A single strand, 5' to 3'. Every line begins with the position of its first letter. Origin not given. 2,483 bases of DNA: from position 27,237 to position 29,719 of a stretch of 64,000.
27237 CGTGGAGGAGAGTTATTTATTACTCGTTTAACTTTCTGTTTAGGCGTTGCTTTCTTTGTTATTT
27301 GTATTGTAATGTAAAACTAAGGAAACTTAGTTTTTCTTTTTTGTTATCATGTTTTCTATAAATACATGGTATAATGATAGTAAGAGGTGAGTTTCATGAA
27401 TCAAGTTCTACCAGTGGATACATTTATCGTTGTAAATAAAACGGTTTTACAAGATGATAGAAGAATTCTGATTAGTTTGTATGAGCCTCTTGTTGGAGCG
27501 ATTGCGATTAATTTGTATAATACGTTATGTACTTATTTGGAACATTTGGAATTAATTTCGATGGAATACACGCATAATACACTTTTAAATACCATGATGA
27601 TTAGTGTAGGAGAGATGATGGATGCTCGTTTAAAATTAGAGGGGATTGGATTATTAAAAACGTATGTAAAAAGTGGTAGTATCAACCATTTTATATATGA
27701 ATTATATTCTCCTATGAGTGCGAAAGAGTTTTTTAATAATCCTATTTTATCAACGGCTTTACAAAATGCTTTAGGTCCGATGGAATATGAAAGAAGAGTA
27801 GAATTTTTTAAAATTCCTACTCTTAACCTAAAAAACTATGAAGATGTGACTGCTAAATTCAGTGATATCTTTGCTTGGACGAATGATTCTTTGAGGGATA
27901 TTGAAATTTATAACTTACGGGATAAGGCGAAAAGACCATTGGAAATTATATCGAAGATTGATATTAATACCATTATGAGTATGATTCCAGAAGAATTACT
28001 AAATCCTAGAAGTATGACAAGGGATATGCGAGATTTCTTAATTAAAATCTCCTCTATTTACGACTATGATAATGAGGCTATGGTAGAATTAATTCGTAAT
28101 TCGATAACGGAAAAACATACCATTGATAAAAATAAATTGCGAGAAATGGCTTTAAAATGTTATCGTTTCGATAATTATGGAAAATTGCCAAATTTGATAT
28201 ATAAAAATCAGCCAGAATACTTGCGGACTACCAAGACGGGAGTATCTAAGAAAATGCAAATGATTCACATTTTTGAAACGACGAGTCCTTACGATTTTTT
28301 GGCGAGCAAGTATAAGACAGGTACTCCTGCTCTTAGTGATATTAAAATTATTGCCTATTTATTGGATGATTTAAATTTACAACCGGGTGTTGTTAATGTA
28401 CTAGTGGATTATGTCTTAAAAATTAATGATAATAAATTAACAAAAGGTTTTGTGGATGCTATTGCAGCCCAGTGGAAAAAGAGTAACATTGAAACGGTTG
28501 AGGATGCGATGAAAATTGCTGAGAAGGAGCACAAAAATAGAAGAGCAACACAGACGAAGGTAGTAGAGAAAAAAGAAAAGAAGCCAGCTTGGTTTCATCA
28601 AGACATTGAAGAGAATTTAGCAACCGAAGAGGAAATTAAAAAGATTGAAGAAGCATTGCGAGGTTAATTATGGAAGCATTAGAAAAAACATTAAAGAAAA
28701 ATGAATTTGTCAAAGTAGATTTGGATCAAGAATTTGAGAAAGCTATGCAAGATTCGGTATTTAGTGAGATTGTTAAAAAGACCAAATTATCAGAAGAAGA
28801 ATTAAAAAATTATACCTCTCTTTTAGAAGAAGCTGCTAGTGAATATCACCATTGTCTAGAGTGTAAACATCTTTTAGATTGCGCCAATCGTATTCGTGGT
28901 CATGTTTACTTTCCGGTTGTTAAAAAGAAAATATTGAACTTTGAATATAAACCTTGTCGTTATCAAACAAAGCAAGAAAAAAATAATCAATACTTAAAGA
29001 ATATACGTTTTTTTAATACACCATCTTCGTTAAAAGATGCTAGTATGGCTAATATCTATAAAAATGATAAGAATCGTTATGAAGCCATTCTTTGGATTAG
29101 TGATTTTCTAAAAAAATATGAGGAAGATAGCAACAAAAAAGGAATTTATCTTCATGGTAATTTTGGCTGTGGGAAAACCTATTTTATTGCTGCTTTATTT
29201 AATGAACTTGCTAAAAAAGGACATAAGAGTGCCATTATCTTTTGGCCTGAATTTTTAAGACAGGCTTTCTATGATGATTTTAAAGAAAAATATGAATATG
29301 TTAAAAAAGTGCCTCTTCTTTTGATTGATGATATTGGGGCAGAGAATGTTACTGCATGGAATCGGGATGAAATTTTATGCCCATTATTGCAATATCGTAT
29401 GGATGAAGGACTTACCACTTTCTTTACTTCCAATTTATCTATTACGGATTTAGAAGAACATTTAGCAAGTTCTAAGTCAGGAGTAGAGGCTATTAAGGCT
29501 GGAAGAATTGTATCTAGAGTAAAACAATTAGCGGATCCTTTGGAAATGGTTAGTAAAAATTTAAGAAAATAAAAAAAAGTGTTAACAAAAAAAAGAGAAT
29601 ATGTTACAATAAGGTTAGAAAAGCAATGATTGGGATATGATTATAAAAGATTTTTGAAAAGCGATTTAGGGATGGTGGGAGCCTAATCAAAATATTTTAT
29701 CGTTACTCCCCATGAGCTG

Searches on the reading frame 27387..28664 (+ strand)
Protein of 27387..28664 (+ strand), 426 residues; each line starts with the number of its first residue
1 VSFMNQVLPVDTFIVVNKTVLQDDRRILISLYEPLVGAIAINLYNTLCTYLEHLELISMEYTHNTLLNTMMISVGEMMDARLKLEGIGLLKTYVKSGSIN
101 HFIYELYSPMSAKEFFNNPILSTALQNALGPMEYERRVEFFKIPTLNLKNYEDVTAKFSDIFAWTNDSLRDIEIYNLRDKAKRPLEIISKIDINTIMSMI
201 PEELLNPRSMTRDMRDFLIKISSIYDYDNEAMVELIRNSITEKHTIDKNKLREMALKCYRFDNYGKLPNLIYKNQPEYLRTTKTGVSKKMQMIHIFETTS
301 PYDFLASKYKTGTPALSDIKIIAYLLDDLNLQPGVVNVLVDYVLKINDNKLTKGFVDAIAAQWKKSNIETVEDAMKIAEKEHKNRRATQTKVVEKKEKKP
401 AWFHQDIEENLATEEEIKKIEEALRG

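Call 20: search_protein_families(library=pfam, proteins=[window:27387-28664:+], max_evalue=0.001)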
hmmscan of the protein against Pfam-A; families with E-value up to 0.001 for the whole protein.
window:27387-28664:+ (426 aa): 1 family
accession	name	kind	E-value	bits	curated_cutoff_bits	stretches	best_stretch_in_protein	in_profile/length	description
PF07261.16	DnaB_2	-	3.7e-14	52.6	22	1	309-376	7-72/74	Replication initiation and membrane attachment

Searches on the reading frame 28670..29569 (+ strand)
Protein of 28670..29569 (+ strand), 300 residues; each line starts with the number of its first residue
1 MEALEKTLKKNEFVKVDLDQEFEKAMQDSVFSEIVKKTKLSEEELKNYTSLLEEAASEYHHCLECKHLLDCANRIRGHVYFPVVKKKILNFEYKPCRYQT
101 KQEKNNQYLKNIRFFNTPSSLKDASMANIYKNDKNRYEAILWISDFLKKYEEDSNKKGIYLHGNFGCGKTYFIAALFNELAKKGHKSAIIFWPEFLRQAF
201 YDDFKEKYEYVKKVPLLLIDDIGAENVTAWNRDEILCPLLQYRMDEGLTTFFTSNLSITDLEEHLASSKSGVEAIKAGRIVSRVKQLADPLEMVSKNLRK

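Call 20: search_protein_families(library=pfam, proteins=[window:28670-29569:+], max_evalue=0.001)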
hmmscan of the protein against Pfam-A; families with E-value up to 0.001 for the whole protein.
window:28670-29569:+ (300 aa): 5 families
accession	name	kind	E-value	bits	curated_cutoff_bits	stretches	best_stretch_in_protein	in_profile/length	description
PF03969.22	AFG1_ATPase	-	1.1e-05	25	27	1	110-193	18-97/361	AFG1-like ATPase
PF04851.21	ResIII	-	0.00011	22.6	22.5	1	142-191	11-58/164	Type III restriction enzyme, res subunit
PF00308.24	Bac_DnaA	-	0.00021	22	23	0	158-266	36-152/162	Bacterial DnaA ATPAse domain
PF24883.2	NPHP3_N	-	0.00025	21.7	24.8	1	144-192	10-58/164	Nephrocystin 3, N-terminal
PF01695.23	IstB_IS21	-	0.00043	20.3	24.1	1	155-265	91-203/238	IstB-like ATP binding protein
